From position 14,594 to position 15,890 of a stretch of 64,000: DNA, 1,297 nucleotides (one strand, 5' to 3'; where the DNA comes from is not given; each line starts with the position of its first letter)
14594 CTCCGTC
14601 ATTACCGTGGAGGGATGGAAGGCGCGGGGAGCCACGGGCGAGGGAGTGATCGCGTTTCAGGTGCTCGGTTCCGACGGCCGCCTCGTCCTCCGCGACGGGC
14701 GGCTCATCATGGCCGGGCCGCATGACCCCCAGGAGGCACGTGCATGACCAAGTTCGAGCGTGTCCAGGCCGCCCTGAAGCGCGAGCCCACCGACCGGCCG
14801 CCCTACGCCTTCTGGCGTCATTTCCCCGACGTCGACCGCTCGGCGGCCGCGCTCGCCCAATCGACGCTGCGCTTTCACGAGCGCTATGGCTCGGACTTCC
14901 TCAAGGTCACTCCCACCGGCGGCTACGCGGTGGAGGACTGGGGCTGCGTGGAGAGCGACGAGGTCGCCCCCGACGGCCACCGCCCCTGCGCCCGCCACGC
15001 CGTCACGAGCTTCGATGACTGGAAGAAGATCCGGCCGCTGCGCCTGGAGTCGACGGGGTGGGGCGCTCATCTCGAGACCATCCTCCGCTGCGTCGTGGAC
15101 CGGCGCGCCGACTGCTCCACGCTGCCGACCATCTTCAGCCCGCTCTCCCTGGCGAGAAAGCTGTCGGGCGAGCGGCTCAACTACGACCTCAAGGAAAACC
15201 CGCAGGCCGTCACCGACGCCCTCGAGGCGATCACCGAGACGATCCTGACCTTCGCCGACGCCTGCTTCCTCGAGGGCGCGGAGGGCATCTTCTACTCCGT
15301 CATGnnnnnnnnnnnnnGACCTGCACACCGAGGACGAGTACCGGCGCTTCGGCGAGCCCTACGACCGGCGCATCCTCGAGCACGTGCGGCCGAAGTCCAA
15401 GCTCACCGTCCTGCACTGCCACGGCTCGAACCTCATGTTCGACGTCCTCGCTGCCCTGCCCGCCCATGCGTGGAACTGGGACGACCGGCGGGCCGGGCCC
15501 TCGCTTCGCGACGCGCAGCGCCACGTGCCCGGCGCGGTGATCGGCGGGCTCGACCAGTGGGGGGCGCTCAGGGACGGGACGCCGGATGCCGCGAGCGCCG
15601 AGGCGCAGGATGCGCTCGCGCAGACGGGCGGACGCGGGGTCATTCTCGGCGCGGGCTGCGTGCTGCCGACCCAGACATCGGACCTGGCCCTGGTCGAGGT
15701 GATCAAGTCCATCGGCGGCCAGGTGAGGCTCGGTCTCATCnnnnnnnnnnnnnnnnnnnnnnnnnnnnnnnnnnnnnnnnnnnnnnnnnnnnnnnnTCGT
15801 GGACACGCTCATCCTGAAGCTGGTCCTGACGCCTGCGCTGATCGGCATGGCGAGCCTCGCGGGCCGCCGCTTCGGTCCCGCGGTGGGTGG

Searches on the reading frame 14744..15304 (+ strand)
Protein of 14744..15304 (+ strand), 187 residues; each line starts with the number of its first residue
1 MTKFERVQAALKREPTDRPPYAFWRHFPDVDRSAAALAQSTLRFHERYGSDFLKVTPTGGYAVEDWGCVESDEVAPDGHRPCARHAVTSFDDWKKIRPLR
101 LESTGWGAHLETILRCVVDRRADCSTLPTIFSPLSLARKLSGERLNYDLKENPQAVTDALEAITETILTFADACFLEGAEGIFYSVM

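Call 27: search_protein_families(library=pfam, proteins=[window:14744-15304:+], max_evalue=0.001)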
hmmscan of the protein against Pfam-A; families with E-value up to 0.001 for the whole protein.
window:14744-15304:+ (187 aa): 1 family
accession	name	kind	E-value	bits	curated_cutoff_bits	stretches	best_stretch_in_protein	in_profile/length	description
PF01208.23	URO-D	-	4.5e-10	39.5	23.9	1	3-183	2-203/346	Uroporphyrinogen decarboxylase (URO-D)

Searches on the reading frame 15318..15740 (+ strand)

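Call 27: search_protein_families(library=pfam, proteins=[window:15318-15740:+], max_evalue=0.001)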
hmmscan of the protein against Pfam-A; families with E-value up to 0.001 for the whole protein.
window:15318-15740:+ (141 aa): 1 family
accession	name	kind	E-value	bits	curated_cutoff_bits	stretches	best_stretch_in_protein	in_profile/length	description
PF01208.23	URO-D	-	5.6e-11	42.5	23.9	1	4-121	213-332/346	Uroporphyrinogen decarboxylase (URO-D)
